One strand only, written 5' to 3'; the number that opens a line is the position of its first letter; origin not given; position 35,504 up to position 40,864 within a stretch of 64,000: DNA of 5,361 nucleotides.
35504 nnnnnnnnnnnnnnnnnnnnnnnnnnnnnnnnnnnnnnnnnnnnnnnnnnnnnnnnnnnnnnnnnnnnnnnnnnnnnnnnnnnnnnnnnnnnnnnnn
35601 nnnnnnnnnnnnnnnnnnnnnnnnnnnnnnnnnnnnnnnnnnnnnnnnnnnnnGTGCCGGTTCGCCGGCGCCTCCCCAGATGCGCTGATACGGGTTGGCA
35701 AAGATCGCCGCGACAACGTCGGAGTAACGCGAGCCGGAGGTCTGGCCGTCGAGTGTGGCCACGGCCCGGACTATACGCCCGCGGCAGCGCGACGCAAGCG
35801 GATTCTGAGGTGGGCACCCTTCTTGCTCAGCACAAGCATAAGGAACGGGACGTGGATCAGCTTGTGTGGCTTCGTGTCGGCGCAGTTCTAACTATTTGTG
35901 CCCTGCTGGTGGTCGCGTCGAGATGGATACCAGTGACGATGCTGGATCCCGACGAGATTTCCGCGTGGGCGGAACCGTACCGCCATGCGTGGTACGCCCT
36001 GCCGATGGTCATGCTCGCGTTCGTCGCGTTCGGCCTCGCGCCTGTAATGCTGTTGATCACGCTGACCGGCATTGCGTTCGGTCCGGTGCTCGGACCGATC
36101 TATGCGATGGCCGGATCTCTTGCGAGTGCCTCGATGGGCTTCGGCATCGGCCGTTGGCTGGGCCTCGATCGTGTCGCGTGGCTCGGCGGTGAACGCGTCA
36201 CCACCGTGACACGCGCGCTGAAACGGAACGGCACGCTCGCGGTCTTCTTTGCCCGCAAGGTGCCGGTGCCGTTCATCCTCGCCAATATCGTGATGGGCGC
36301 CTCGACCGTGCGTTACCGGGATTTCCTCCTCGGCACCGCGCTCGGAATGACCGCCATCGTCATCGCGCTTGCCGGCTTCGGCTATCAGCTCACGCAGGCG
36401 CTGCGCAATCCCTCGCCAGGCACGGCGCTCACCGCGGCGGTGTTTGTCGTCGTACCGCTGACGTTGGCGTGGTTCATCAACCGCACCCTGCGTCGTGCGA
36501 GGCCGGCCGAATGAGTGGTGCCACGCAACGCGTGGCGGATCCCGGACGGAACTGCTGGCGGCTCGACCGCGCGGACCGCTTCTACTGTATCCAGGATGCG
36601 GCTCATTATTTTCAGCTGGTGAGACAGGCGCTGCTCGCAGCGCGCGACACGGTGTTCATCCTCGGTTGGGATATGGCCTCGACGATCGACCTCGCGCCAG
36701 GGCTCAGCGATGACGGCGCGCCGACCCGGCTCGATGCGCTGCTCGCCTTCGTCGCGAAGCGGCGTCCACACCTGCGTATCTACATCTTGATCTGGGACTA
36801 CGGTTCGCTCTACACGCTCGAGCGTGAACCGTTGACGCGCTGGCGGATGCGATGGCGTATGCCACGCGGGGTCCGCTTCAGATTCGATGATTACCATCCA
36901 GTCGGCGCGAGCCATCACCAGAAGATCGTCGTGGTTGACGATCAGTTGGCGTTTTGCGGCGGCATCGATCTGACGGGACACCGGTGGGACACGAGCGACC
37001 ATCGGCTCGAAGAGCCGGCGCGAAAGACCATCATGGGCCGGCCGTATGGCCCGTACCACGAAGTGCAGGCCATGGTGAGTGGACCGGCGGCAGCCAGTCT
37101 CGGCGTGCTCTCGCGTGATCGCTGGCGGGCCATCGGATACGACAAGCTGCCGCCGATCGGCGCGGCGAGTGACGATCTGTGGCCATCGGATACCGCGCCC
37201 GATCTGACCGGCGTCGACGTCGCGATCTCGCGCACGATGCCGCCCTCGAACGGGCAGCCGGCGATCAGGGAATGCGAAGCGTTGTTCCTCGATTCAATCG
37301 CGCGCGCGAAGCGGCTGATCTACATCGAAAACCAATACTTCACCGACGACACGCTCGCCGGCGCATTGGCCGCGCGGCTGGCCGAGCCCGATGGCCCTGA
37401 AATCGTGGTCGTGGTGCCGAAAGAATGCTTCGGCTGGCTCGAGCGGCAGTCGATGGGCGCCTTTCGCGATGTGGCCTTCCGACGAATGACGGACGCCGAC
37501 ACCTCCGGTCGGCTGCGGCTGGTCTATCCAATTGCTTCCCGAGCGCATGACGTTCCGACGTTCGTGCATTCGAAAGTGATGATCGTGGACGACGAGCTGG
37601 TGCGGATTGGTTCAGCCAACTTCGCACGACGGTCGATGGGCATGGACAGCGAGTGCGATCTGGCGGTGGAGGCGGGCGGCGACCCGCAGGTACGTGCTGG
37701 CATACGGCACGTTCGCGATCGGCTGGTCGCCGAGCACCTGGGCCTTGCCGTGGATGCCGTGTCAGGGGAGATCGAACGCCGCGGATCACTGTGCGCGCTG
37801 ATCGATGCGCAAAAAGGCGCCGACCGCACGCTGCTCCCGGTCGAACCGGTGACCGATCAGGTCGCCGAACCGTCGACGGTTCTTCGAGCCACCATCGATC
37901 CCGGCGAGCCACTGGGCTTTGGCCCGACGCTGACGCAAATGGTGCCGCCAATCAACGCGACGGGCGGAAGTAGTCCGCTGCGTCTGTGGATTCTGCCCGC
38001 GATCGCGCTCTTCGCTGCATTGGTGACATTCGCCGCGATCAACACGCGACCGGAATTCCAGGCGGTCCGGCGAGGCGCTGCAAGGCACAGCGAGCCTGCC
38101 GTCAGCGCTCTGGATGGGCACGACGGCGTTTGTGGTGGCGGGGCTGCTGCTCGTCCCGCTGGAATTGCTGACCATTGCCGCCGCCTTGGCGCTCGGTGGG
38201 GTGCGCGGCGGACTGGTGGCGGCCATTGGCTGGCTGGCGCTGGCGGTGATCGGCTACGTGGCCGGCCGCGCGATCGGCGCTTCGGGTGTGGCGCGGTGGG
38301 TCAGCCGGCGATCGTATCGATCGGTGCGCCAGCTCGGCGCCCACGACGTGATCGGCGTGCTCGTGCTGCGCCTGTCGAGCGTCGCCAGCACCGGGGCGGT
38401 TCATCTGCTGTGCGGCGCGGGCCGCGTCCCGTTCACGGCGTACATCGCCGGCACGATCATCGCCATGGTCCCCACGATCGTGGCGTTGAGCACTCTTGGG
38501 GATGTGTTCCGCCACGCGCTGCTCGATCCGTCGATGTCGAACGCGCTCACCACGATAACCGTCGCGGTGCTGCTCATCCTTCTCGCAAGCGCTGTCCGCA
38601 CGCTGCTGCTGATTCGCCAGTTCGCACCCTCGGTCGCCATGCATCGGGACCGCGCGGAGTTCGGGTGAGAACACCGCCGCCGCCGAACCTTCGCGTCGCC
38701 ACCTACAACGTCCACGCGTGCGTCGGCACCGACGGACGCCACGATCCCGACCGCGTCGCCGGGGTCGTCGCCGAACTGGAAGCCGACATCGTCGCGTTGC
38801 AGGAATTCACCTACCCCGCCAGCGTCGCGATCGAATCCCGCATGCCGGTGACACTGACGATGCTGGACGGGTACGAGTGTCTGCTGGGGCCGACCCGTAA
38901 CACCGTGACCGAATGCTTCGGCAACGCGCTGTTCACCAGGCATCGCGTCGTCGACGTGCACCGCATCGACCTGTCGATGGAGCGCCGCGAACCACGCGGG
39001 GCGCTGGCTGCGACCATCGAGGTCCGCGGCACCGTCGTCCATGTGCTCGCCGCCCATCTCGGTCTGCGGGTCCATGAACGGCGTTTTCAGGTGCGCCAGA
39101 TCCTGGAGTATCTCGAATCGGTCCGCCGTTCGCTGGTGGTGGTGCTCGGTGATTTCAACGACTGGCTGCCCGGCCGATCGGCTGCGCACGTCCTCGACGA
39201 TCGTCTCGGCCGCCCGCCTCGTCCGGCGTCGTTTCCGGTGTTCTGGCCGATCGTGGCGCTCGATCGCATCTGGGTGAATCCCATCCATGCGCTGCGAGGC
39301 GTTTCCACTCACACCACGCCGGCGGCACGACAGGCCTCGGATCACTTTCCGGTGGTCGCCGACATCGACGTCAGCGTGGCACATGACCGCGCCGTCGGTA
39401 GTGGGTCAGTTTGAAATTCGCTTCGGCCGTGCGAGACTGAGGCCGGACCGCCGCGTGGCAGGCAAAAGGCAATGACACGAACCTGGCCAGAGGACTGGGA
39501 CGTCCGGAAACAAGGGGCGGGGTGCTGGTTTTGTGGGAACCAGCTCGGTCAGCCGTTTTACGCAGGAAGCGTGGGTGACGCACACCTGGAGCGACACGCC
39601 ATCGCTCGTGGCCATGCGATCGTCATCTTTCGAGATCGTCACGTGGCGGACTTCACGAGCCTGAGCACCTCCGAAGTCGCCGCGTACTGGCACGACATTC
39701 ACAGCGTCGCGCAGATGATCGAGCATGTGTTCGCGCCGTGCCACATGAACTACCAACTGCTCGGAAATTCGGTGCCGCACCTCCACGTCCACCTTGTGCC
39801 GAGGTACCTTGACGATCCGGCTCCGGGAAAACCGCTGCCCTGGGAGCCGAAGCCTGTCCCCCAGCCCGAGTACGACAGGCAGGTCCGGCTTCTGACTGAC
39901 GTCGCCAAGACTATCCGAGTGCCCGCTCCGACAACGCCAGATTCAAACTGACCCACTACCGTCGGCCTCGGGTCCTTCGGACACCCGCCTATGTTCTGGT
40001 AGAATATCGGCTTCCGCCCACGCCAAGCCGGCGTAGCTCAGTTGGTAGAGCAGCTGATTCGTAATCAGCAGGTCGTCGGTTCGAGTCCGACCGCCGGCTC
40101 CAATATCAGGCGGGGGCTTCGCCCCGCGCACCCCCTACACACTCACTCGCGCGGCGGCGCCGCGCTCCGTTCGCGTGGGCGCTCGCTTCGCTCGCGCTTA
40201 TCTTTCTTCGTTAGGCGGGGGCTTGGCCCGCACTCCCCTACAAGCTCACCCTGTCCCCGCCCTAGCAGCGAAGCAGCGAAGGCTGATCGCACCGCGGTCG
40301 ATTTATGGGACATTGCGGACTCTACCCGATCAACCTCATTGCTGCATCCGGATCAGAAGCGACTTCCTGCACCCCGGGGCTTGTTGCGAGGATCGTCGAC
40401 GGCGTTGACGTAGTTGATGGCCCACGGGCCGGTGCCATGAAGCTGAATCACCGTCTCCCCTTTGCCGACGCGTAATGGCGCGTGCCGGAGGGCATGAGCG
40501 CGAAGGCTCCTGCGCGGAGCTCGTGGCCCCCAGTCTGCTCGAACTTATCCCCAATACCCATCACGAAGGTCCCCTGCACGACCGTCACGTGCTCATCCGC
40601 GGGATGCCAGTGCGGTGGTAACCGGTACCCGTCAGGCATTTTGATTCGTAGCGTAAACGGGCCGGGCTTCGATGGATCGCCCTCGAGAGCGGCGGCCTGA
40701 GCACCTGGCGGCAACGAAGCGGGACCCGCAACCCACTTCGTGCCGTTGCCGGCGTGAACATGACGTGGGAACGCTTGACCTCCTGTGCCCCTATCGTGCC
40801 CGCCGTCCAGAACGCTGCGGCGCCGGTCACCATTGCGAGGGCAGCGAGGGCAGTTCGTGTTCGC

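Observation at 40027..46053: Integrase-less 5.7 kb islet at tRNA-Thr bounded by 155-bp direct repeats (half tRNA plus flank)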

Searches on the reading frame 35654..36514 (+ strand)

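Call 60: search_protein_families(library=pfam, proteins=[window:35654-36514:+], max_evalue=0.001)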
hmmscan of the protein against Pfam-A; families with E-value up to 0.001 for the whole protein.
window:35654-36514:+ (286 aa): 1 family
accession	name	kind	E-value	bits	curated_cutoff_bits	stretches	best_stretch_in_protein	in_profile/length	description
PF09335.16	VTT_dom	-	1.8e-19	70.9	33.9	1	130-245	2-123/123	VTT domain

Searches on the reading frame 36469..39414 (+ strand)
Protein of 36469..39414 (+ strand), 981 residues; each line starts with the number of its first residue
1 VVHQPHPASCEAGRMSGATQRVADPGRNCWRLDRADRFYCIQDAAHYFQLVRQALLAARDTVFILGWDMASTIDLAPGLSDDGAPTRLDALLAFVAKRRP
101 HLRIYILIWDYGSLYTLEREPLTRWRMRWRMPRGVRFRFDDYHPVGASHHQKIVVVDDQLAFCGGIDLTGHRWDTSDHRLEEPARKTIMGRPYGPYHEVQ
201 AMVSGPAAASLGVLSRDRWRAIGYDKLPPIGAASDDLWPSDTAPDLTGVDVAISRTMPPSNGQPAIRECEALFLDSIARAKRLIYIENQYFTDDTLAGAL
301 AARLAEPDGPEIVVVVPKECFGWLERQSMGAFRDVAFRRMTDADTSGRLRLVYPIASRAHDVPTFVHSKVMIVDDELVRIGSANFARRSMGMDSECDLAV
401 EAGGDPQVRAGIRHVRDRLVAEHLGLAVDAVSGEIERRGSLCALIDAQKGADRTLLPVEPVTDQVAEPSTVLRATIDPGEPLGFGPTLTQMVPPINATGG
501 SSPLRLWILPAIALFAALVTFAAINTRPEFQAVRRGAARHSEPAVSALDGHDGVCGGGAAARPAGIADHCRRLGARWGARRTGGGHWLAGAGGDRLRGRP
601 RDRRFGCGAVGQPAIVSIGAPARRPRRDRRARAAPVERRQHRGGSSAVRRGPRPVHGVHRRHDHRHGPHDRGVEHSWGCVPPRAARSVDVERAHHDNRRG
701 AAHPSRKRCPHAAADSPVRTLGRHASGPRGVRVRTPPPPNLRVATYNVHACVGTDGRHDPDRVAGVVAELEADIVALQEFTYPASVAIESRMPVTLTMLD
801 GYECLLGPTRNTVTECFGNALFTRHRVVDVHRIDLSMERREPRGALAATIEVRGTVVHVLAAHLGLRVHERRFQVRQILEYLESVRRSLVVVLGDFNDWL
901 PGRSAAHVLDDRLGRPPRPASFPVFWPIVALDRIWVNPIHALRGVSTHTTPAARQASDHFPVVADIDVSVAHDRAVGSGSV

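Call 60: search_protein_families(library=pfam, proteins=[window:36469-39414:+], max_evalue=0.001)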
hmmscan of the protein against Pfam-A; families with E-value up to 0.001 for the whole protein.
window:36469-39414:+ (981 aa): 4 families
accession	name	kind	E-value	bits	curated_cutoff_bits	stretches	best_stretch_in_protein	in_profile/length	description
PF00614.28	PLDc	-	7.5e-15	54.6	21.9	2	365-389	4-28/28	Phospholipase D Active site motif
PF03372.29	Exo_endo_phos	-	3e-14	53.7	24.5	1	744-959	1-225/225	Endonuclease/Exonuclease/phosphatase family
PF13091.12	PLDc_2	-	4.9e-14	52.7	27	1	275-401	3-116/132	PLD-like domain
PF23226.1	Exo_endo_phos_PGAP2IP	-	2e-06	27.7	27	1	744-891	7-154/239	PGAP2IP, C-terminal nuclease-like domain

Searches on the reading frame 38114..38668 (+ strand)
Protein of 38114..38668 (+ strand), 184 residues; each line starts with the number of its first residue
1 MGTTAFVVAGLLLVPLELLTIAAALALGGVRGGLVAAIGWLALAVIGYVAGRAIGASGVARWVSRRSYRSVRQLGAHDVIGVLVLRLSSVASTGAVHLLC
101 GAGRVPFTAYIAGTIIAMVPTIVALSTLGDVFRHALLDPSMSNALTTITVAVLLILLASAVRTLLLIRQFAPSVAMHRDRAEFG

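Call 60: search_protein_families(library=pfam, proteins=[window:38114-38668:+], max_evalue=0.001)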
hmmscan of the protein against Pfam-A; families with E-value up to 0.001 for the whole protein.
window:38114-38668:+ (184 aa): 1 family
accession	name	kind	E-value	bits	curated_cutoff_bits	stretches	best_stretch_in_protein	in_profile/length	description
PF09335.16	VTT_dom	-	8.8e-17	62.2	33.9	1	14-130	1-122/123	VTT domain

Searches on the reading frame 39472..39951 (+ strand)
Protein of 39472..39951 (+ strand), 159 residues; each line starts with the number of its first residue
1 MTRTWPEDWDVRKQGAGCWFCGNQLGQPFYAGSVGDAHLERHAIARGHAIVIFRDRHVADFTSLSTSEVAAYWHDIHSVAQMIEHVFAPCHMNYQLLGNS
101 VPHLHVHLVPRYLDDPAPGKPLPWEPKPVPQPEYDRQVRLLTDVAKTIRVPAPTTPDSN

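Call 16: find_related_loci(query=window:39472-39948:+, collection=genome_contigs, flank=10000)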
Query window:39472-39948:+ (159 aa) in genome_contigs; peptide patterns used: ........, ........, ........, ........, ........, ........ (x = any residue, [..] = any of these).
408 stretches matched a pattern; 17 encode a relative of the query (tblastn E <= 1e-3); 17 distinct loci.
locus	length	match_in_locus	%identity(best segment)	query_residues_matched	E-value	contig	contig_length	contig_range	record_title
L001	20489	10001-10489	94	1-159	8e-103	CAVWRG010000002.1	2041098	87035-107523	MAG: uncultured Acidobacteriota bacterium isolate MFD04967.bin.1.58 genome assembly, contig: contig_5106, whole genome s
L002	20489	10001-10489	93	1-159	7e-103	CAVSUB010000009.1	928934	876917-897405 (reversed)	MAG: uncultured Acidobacteriota bacterium isolate MFD06298.bin.1.233 genome assembly, contig: contig_35943, whole genome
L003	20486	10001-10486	94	1-158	9e-102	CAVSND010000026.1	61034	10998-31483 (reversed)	MAG: uncultured Acidobacteriota bacterium isolate MFD03975.bin.1.62 genome assembly, contig: contig_8137, whole genome s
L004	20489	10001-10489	87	1-159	2e-96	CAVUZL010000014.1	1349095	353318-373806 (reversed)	MAG: uncultured Acidobacteriota bacterium isolate MFD05521.bin.2.215 genome assembly, contig: contig_5363, whole genome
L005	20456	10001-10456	90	1-152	2e-93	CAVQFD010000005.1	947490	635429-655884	MAG: uncultured Acidobacteriota bacterium isolate MFD05567.bin.2.57 genome assembly, contig: contig_40327, whole genome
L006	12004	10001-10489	82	1-159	7e-92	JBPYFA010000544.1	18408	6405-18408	MAG: Vicinamibacterales bacterium isolate Bin.028.fastaField_pasture_P2 k127_6937100, whole genome shotgun sequence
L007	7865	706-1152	83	1-149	3e-88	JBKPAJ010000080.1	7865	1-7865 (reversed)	MAG: Acidobacteriota bacterium isolate GB_HAYS_MAG_00008 GB_HAYS_000000185524, whole genome shotgun sequence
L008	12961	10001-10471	82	5-159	6e-88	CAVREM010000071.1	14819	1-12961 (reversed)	MAG: uncultured Acidobacteriota bacterium isolate MFD05176.bin.2.265 genome assembly, contig: contig_44462, whole genome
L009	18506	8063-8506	82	1-148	2e-85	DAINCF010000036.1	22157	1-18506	MAG TPA_asm: Vicinamibacterales bacterium isolate CTOTU39262 NODE_171_length_22157_cov_9.307845, whole genome shotgun se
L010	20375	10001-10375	90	39-159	3e-71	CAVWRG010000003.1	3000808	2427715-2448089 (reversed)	MAG: uncultured Acidobacteriota bacterium isolate MFD04967.bin.1.58 genome assembly, contig: contig_7043, whole genome s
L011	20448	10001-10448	74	1-146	1e-64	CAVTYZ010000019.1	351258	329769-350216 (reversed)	MAG: uncultured Acidobacteriota bacterium isolate MFD00962.bin.2.118 genome assembly, contig: contig_49300, whole genome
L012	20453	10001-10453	83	1-151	8e-88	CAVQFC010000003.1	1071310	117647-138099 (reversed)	MAG: uncultured Acidobacteriota bacterium isolate MFD05841.bin.2.39 genome assembly, contig: contig_40261, whole genome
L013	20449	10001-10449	79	1-150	2e-68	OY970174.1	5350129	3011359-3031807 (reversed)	MAG: uncultured Acidobacteriota bacterium isolate MFD01275.bin.c.18 genome assembly, chromosome: 1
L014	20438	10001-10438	81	1-146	1e-82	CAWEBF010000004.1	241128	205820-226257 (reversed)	MAG: uncultured Acidobacteriota bacterium isolate MFD05567.bin.2.14 genome assembly, contig: contig_115075, whole genome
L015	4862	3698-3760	86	79-99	5e-8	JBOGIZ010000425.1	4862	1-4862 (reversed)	MAG: Vicinamibacterales bacterium isolate TC-S_metawrap_bin.91 k127_4147474, whole genome shotgun sequence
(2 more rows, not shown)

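Call 22: find_encoding_contigs(protein=window:39472-39951:+, flank=10000, max_places=10)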
Protein window:39472-39951:+ (159 aa): no gene with exactly this product is on record in the collection.

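Call 25: search_protein_families(library=ncbifam, proteins=[window:39472-39951:+], max_evalue=0.01)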
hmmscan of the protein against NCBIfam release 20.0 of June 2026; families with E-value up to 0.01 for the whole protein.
window:39472-39951:+ (159 aa): 1 family
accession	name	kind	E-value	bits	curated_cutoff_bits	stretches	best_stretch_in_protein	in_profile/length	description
NF052622.1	ATPAdlTfActino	equivalog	0.00074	19.1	290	1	39-115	65-146/176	ATP adenylyltransferase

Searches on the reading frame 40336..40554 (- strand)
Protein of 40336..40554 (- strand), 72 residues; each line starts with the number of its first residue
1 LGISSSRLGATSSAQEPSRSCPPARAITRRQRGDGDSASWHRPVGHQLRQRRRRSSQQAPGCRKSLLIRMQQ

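Call 8: search_protein_families(library=pfam, proteins=[window:40336-40554:-], max_evalue=0.01)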
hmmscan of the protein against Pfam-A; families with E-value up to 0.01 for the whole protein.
window:40336-40554:- (72 aa): 0 families

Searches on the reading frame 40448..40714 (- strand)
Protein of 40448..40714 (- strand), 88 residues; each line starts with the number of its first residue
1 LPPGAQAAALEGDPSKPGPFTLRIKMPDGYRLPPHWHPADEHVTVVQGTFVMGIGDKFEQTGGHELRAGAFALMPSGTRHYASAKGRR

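Call 8: search_protein_families(library=pfam, proteins=[window:40448-40714:-], max_evalue=0.01)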
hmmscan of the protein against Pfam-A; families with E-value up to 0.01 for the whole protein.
window:40448-40714:- (88 aa): 4 families
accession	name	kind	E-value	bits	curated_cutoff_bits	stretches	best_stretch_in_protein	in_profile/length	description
PF07883.17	Cupin_2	-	7.5e-09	35.6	27.2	1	25-86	4-60/70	Cupin domain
PF14499.12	DUF4437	-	3.4e-08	33.4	24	1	5-87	22-100/250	Domain of unknown function (DUF4437)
PF12973.13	Cupin_7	-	1e-06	28.9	27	1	4-81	19-86/105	ChrR Cupin-like domain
PF00190.28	Cupin_1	-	5.7e-05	23.2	22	1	22-86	36-103/151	Cupin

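Call 25: search_protein_families(library=ncbifam, proteins=[window:40448-40714:-], max_evalue=0.01)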
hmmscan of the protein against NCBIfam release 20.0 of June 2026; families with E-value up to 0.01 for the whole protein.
window:40448-40714:- (88 aa): 0 families
